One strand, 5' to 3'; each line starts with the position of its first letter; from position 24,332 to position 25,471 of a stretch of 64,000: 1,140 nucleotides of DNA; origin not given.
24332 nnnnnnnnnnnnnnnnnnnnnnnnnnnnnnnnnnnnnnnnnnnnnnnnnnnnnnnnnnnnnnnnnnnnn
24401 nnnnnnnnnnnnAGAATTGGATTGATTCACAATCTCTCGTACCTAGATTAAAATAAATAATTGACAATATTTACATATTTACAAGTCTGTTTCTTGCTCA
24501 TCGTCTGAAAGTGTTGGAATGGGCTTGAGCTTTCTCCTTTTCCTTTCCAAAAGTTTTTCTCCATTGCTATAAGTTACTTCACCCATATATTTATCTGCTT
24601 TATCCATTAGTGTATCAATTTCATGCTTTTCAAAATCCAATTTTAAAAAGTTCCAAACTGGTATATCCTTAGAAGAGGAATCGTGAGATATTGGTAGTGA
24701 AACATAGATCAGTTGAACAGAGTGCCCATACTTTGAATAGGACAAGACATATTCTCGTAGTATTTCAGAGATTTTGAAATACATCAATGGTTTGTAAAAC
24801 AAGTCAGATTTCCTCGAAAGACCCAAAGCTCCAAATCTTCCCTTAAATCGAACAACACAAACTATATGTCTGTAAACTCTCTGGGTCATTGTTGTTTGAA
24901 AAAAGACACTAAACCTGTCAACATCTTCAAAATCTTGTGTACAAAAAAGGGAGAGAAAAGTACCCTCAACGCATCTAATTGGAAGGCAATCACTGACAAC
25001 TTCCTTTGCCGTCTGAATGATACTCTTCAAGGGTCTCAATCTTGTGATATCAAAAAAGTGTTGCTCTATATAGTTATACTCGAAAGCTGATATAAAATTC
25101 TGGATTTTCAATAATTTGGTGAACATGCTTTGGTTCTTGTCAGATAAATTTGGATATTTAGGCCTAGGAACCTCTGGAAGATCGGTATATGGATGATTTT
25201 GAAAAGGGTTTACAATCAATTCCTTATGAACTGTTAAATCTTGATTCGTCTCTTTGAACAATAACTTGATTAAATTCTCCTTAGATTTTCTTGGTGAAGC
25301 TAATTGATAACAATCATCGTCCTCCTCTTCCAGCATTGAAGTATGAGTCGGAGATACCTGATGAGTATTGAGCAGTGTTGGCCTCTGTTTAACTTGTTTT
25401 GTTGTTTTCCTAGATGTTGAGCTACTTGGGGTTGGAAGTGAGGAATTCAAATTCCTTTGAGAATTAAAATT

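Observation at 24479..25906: Vasohibin-like tubulin tyrosine carboxypeptidase homolog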

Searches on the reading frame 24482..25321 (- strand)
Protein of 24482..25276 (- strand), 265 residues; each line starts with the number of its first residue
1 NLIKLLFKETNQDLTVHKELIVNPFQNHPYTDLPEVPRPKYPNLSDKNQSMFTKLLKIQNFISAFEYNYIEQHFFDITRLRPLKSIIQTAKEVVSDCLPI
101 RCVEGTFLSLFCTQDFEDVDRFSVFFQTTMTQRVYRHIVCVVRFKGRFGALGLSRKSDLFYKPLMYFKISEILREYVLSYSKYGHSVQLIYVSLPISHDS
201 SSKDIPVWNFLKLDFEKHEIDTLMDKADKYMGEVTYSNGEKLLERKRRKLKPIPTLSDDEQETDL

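Call 29: find_homologous_proteins(query=A2, max_evalue=0.00001)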
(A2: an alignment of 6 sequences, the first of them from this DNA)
Query A2 (6 sequences) (247 aa, profile of the alignment): 157 proteins with E <= 0.00001 among 8000 candidates; the best 120 are listed.
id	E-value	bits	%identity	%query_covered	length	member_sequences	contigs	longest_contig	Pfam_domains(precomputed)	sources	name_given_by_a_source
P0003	4.5e-122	424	57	92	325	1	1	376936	PF14822.13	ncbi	ncbi:hypothetical protein ABK040_002932 [Willaertia magna]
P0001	1.1e-120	419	66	100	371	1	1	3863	PF14822.13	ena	-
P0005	3.4e-95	336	36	78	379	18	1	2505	PF14822.13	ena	-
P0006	2.3e-92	327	39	64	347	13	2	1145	PF14822.13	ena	-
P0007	1.2e-91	324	39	64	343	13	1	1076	PF14822.13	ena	-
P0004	1.5e-82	295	66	72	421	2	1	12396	PF14822.13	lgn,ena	-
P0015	1.5e-71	259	39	77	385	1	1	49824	PF14822.13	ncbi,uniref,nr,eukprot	ncbi:hypothetical protein KFL_006260010 [Klebsormidium nitens]|uniref:Vasohibin n=1 Tax=Klebsormidiu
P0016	1.6e-69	252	34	74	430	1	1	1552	PF14822.13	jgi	-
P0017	3.7e-69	251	36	72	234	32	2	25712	PF14822.13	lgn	-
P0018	5.0e-69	250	36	72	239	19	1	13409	PF14822.13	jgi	-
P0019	1.7e-65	239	39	63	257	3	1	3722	PF14822.13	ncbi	-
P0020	1.2e-64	236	34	80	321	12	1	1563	PF14822.13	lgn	-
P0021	1.5e-64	236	34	79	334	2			PF14822.13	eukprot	eukprot:TRINITY_DN10468_c1_g2_i4.p1 TRINITY_DN10468_c1_g2~~TRINITY_DN10468_c1_g2_i4.p1 ORF type:comp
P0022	1.7e-64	235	35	81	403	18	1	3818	PF14822.13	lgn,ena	-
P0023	2.4e-64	235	40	87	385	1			PF14822.13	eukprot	eukprot:TRINITY_DN2934_c2_g1_i1.p1 TRINITY_DN2934_c2_g1~~TRINITY_DN2934_c2_g1_i1.p1 ORF type:complet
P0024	2.7e-64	235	35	67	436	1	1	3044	PF14822.13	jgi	-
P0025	5.8e-64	234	39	80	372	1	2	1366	PF14822.13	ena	-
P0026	7.5e-64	233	40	66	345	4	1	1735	PF14822.13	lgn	-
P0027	7.9e-64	233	36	80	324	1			PF14822.13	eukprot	eukprot:Colp12_sorted_trinity150504_noHs@9280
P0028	9.5e-64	233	39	73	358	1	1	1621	PF14822.13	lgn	-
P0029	1.5e-63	232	43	59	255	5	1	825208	PF14822.13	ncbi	ncbi:hypothetical protein WJX77_000968 [Trebouxia sp. C0004]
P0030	1.7e-63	232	37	67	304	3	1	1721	PF14822.13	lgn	-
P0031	3.3e-63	231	35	82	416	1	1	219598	PF14822.13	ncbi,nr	ncbi:hypothetical protein PINS_up013440 [Pythium insidiosum]|nr:hypothetical protein PINS_up013440 [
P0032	1.2e-62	229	38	66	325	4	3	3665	PF14822.13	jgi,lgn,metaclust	metaclust:\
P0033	3.2e-62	228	37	83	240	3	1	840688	PF14822.13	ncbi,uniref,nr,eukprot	ncbi:predicted protein [Nematostella vectensis]|uniref:Vasohibin-like protein n=1 Tax=Nematostella v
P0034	9.5e-62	226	40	68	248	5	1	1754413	PF14822.13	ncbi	ncbi:Tubulinyl-Tyr carboxypeptidase 1, variant 2 [Trebouxia sp. C0009 RCD-2024]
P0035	3.2e-61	225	33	85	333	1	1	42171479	PF14822.13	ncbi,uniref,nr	ncbi:tubulinyl-Tyr carboxypeptidase 1 [Denticeps clupeoides]|uniref:Vasohibin 1 n=1 Tax=Denticeps cl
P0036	4.5e-61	224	38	81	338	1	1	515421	PF14822.13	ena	-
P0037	5.2e-61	224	38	79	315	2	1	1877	PF14822.13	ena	-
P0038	8.4e-61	223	35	74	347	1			PF14822.13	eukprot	eukprot:tig00021179_g19269.t1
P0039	2.7e-60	222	35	75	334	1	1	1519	PF14822.13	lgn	-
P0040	7.4e-60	220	32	74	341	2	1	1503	PF14822.13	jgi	jgi:hypothetical protein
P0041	1.5e-59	219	39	85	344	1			PF14822.13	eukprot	eukprot:RCo041399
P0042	2.8e-59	218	39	74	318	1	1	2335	PF14822.13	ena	-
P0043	6.2e-59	217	34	74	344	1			PF14822.13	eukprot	eukprot:gene3191-6295_t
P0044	1.0e-58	217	34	73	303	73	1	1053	PF14822.13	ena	-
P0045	3.2e-57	212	34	78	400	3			PF14822.13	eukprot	eukprot:GHRR01028106.1.p1 GENE.GHRR01028106.1~~GHRR01028106.1.p1 ORF type:complete len:401 (+),score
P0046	5.1e-57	211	35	67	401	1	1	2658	PF14822.13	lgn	-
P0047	4.1e-56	208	35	76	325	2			PF14822.13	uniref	uniref:Vasohibin 1 n=1 Tax=Tetraodon nigroviridis TaxID=99883 RepID=H3DJ69_TETNG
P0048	1.2e-55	207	36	72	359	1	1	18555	PF14822.13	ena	-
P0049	1.3e-55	206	35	79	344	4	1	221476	PF14822.13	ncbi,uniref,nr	ncbi:unnamed protein product [Rotaria sordida]|uniref:Uncharacterized protein n=1 Tax=Rotaria sordid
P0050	5.6e-55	204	34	68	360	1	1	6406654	PF14822.13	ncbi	ncbi:MAG: hypothetical protein WDW38_005684 [Sanguina aurantia]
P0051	1.4e-54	203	31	86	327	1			PF14822.13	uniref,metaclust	uniref:Vasohibin-like protein n=1 Tax=Ciona savignyi TaxID=51511 RepID=H2YLS2_CIOSA|metaclust:status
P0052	2.8e-54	202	34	68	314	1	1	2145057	PF14822.13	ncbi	ncbi:MAG: hypothetical protein WDW36_007824 [Sanguina aurantia]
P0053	5.4e-54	201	32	88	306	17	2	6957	PF14822.13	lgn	-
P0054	6.1e-54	201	33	81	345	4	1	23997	PF14822.13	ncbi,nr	ncbi:unnamed protein product [Rotaria sp. Silwood2]|nr:unnamed protein product [Rotaria sp. Silwood2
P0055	1.0e-53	200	30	84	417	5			PF14822.13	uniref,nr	uniref:Tubulinyl-Tyr carboxypeptidase 1 isoform X1 n=1 Tax=Petromyzon marinus TaxID=7757 RepID=A0AAJ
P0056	1.3e-53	200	36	77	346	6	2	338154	PF14822.13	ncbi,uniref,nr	ncbi:unnamed protein product [Adineta steineri]|uniref:Vasohibin-like protein n=1 Tax=Adineta steine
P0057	2.3e-53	199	36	62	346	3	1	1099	PF14822.13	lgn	-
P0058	4.3e-53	198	35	70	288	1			PF14822.13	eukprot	eukprot:jgi/Astpho2/6202/Aster-x1355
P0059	4.6e-53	198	33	76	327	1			PF14822.13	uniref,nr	uniref:Vasohibin-1-like n=1 Tax=Phallusia mammillata TaxID=59560 RepID=A0A6F9DX32_9ASCI|nr:vasohibin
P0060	5.3e-53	198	32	77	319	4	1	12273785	PF14822.13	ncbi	ncbi:tubulinyl-Tyr carboxypeptidase 2-like isoform X1 [Ciona intestinalis]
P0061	5.7e-53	198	35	85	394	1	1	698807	PF14822.13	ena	-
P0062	6.6e-53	198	36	72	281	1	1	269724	PF14822.13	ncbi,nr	ncbi:Tubulinyl-Tyr carboxypeptidase 2 [Geranomyces michiganensis]|nr:Tubulinyl-Tyr carboxypeptidase 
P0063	9.0e-53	197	40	70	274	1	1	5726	PF14822.13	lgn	-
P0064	3.2e-52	195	36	72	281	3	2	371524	PF14822.13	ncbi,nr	ncbi:vasohibin-2 [Geranomyces variabilis]|nr:vasohibin-2 [Geranomyces variabilis] KAJ3136037.1 Tubul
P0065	5.5e-52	195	39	66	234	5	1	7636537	PF14822.13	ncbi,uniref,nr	ncbi:hypothetical protein OEZ85_010457 [Tetradesmus obliquus]|uniref:Vasohibin-domain-containing pro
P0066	7.1e-52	194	35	65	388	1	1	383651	PF14822.13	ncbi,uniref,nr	ncbi:hypothetical protein KFE25_010927 [Diacronema lutheri]|uniref:Vasohibin-1 n=1 Tax=Diacronema lu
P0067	7.8e-52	194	37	70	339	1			PF14822.13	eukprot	eukprot:jgi/Undpi1/9609/HiC_scaffold_27.g12065.m1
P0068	1.0e-51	194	36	74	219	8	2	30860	PF14822.13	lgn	-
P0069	1.6e-51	193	30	72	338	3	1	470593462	PF14822.13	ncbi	ncbi:tubulinyl-Tyr carboxypeptidase 1 isoform X2 [Phyllobates terribilis]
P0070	2.4e-51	192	35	62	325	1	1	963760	PF14822.13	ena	-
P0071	3.1e-51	192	39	67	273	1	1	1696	PF14822.13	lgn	-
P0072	4.6e-51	192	32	80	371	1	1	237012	PF14822.13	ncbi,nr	ncbi:Vasohibin-domain-containing protein [Paraphysoderma sedebokerense]|nr:Vasohibin-domain-containi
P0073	4.3e-50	188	38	60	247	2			PF14822.13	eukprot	eukprot:5600442-Pyramimonas_sp.AAC.1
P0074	4.6e-50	188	34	74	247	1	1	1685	PF14822.13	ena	-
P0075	7.5e-50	188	34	91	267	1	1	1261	PF14822.13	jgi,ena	-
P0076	6.2e-49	185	37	74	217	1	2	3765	PF14822.13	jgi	jgi:tubulinyl-Tyr carboxypeptidase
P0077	1.7e-48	183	30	79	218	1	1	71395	PF14822.13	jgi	jgi:hypothetical protein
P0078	3.5e-48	182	32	72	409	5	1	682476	PF14822.13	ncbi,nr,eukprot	ncbi:hypothetical protein, variant 1 [Aphanomyces astaci]|nr:hypothetical protein, variant 1 [Aphano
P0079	3.7e-48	182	37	68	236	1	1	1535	PF14822.13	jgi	jgi:hypothetical protein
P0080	4.1e-47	179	34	63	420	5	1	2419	PF14822.13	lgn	-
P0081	6.0e-47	178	36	66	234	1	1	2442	PF14822.13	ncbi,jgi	jgi:hypothetical protein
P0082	7.1e-47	178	30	75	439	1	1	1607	PF14822.13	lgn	-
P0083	1.2e-46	177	28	83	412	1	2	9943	PF14822.13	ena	-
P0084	1.4e-46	177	36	62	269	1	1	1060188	PF14822.13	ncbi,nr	ncbi:hypothetical protein QZH41_013467 [Actinostola sp. cb2023]|nr:hypothetical protein QZH41_013467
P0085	4.0e-46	175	33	75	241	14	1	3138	PF14822.13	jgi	-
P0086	5.4e-46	175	30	72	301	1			PF14822.13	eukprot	eukprot:ANDGO_05596.mRNA.1 hypothetical protein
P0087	9.8e-46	174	40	50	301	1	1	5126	PF14822.13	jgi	-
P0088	3.1e-45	172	39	62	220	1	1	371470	PF14822.13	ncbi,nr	ncbi:Vasohibin-domain-containing protein [Scenedesmus sp. NREL 46B-D3]|nr:Vasohibin-domain-containin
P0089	4.7e-45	172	37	58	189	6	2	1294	PF14822.13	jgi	jgi:hypothetical protein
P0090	1.0e-44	171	37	53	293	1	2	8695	PF14822.13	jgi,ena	jgi:hypothetical protein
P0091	1.3e-44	170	32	65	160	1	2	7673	PF14822.13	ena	-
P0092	1.6e-44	170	37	58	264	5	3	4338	PF14822.13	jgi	jgi:hypothetical protein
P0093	2.1e-44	170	29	83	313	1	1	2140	PF14822.13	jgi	jgi:hypothetical protein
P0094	2.1e-44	170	37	54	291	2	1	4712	PF14822.13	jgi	jgi:hypothetical protein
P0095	3.3e-44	169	35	51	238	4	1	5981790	PF14822.13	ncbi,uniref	ncbi:tubulinyl-Tyr carboxypeptidase 2-like isoform X2 [Halichondria panicea]|uniref:tubulinyl-Tyr ca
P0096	3.9e-44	169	29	71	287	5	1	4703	PF14822.13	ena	-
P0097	1.6e-43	167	40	52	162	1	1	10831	PF14822.13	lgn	-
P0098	2.2e-43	166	32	62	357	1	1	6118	PF14822.13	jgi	jgi:hypothetical protein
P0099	3.2e-43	166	35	56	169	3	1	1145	PF14822.13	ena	-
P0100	5.2e-43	165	41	44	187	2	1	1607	PF14822.13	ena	-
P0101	6.4e-43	165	29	95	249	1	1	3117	PF14822.13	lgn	-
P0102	8.5e-43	164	38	52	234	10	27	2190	PF14822.13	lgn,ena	-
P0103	8.2e-42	161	34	66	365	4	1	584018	PF14822.13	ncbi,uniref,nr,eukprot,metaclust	ncbi:hypothetical protein AMAG_14599 [Allomyces macrogynus ATCC 38327]|uniref:Vasohibin-domain-conta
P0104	1.1e-40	157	32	73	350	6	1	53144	PF14822.13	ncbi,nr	ncbi:Tubulinyl-Tyr carboxypeptidase 1 [Chytriomyces hyalinus]|nr:Tubulinyl-Tyr carboxypeptidase 1 [C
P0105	2.6e-40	156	37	60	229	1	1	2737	PF14822.13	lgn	-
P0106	1.3e-39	154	31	77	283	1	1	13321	PF14822.13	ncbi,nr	ncbi:Tubulinyl-Tyr carboxypeptidase 2 [Chytriomyces hyalinus]|nr:Tubulinyl-Tyr carboxypeptidase 2 [C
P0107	2.6e-39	153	30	64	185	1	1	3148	PF14822.13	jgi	jgi:hypothetical protein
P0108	2.6e-39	153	41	42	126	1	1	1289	PF14822.13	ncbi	-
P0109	4.0e-39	152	26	70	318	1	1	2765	PF14822.13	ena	-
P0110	7.0e-39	152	36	58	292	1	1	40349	PF14822.13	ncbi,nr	ncbi:Tubulinyl-Tyr carboxypeptidase 2 [Rhizoclosmatium sp. JEL0117]|nr:Tubulinyl-Tyr carboxypeptidas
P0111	7.6e-39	151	35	47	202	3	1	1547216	PF14822.13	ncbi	ncbi:hypothetical protein Vretifemale_13299, partial [Volvox reticuliferus]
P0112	1.2e-38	151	37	47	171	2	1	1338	PF14822.13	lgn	-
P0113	2.3e-38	150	30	60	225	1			PF14822.13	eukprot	eukprot:gene20807-32069_t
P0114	2.1e-37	147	41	42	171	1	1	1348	PF14822.13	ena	-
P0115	5.3e-37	145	34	62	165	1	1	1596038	PF14822.13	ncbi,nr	ncbi:Vasohibin-domain-containing protein [Gorgonomyces haynaldii]|nr:Vasohibin-domain-containing pro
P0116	5.9e-37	145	37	44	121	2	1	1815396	PF14822.13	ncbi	ncbi:hypothetical protein VOLCADRAFT_32981, partial [Volvox carteri f. nagariensis]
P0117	1.1e-36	144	27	73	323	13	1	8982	PF14822.13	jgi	jgi:hypothetical protein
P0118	1.3e-36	144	33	72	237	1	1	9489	PF14822.13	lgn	-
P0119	2.7e-36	143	37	49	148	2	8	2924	PF14822.13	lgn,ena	-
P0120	8.6e-36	142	36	51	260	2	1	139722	PF14822.13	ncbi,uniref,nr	ncbi:Vasohibin-2 [Fasciola gigantica]|uniref:Vasohibin-2 n=1 Tax=Fasciola gigantica TaxID=46835 RepI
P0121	1.2e-35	141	38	56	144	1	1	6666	PF14822.13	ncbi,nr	ncbi:Tubulinyl-Tyr carboxypeptidase 2 [Thoreauomyces humboldtii]|nr:Tubulinyl-Tyr carboxypeptidase 2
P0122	2.3e-35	140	41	47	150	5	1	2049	PF14822.13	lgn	-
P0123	4.0e-35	139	38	55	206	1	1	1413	PF14822.13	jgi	jgi:hypothetical protein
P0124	7.0e-35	139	30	53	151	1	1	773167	PF14822.13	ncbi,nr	ncbi:VASH2 protein [Zopfochytrium polystomum]|nr:VASH2 protein [Zopfochytrium polystomum]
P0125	8.6e-35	138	34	40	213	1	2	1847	PF14822.13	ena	-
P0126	2.1e-34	137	37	41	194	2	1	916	PF14822.13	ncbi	-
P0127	4.7e-34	136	39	49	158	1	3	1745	PF14822.13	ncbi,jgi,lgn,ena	jgi:hypothetical protein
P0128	8.7e-34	135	34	64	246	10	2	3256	PF14822.13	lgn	-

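Call 44: predict_structure(alignment_id=A4)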
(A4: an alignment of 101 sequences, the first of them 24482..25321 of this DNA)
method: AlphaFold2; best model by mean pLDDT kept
length: 280 residues; sequences in the alignment: 101
mean_pLDDT: 87.8   pTM: 0.82
mean pLDDT of the five models: 87.8, 87.6, 87.5, 87.4, 87.2
residues with pLDDT >= 90: 194; 70-90: 45; 50-70: 23; < 50: 18
segments of 3 or more residues with pLDDT < 50: 1-10, 21-25, 278-280
pLDDT, mean of each block of 10 residues (from residue 1): 43 55 57 77 80 94 98 98 92 94 97 95 98 98 97 98 97 95 98 98 98 97 97 98 96 85 76 52
secondary structure, 60 per line:
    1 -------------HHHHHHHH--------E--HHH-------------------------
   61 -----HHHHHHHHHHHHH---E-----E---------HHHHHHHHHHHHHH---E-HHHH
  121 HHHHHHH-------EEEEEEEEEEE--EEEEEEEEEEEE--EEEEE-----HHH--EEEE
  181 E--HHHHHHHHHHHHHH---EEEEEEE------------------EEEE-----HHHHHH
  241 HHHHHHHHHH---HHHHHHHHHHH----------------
elements in order: H14-21 H66-78 H98-111 H117-127 E135-145 E148-159 E162-166 E177-181 H184-197 E201-207 E226-229 H235-250 H254-264

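Call 49: fold_search(model_id=the predicted structure, library=pdb)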
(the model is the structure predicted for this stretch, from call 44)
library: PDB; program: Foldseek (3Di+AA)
matches with E <= 10: 834; with E <= 0.001: 28
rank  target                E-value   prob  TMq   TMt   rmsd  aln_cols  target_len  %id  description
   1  6ocf_A                3.4e-22  1.00  0.71  0.80   1.2       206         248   31  The crystal structure of VASH1-SVBP complex (released 2019-06-26)
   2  6qby_C                6.4e-22  1.00  0.70  0.80   2.2       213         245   29  Crystal structure of VASH 2 in complex with SVBP (released 2019-04-24)
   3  6j8o_B                8.5e-22  1.00  0.72  0.85   1.6       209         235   30  Structure of a hypothetical protease (released 2020-01-22)
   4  6k81_A                9.5e-22  1.00  0.72  0.82   1.7       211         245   30  Crystal structure of human VASH1-SVBP complex (released 2020-02-19)
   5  6lpg_A                1.1e-21  1.00  0.72  0.81  14.6       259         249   26  human VASH1-SVBP complex (released 2020-10-21)
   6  6ocg_A                1.1e-21  1.00  0.72  0.81   1.6       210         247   30  Crystal structure of VASH1-SVBP complex bound with EpoY (released 2019-06-26)
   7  6j7b_A                1.5e-21  1.00  0.71  0.79   8.4       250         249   27  Crystal structure of VASH1-SVBP in complex with epoY (released 2019-06-19)
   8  6nvq_C                1.9e-21  1.00  0.72  0.83   1.6       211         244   30  Crystal structure of the VASH1-SVBP complex (released 2019-05-22)
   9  6j9h_B                2.1e-21  1.00  0.72  0.85   1.8       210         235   30  Crystal structure of SVBP-VASH1 complex (released 2019-06-19)
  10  6j4s_A                2.4e-21  1.00  0.72  0.80   2.0       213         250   28  Structural basis of tubulin detyrosination by vasohibins-SVBP enzyme complex and functional implications (released 2019-05-01)
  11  6j8f_B                2.7e-21  1.00  0.71  0.84   1.2       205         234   31  Crystal structure of SVBP-VASH1 with peptide mimic the C-terminal of alpha-tubulin (released 2019-06-19)
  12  6och_A                3.4e-21  1.00  0.70  0.81   1.8       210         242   30  Crystal structure of VASH1-SVBP complex bound with parthenolide (released 2019-06-26)
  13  6j4q_A                4.3e-21  1.00  0.70  0.79   2.2       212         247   29  Structural basis of tubulin detyrosination by vasohibins-SVBP enzyme complex and functional implications (released 2019-05-01)
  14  6j8n_B                4.8e-21  1.00  0.70  0.83   1.8       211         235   29  Crystal structure of SVBP-VASH1 complex, mutation C169A of VASH1 (released 2019-06-19)
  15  6jze_A                5.8e-21  1.00  0.70  0.77   2.2       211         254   28  Crystal structure of VASH2-SVBP complex with the magic triangle I3C (released 2019-08-07)
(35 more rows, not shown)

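Call 84: search_protein_representatives(protein=window:24482-25276:-)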
Query: 265 residues. Proteins with E-value up to 0.001 (for the whole library): 867; up to 1e-10: 531; up to 1e-30: 96. The best 150 are listed.
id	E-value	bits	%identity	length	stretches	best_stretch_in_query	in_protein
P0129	1.2e-173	591.8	100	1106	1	1-265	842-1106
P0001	7.3e-112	389.3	66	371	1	2-257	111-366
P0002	1.2e-109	382.1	71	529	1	9-250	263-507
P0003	1.0e-80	287.3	56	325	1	5-249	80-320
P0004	2.0e-76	273.2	73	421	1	10-178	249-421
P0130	4.3e-46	173.8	42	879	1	17-214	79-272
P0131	5.5e-46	173.5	38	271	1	3-215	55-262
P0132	6.4e-45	170.0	39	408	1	11-234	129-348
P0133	7.1e-44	166.6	38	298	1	21-232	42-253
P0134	8.6e-44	166.3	42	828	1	22-214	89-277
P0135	1.2e-43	165.8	39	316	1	34-222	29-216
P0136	1.2e-41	159.2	39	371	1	33-234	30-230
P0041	2.3e-41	158.4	40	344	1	18-224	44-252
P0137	2.0e-40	155.3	39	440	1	12-212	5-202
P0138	2.3e-40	155.0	38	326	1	15-232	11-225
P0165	3.6e-34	134.8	40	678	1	23-217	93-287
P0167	1.2e-33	133.0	39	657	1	23-218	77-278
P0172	3.7e-33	131.4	38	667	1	23-217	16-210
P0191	2.6e-31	125.4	37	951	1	44-214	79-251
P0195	4.0e-31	124.8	36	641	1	32-216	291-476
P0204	1.4e-30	123.0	39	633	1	40-232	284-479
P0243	3.6e-28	115.1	37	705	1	30-208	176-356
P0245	5.5e-28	114.5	38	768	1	48-212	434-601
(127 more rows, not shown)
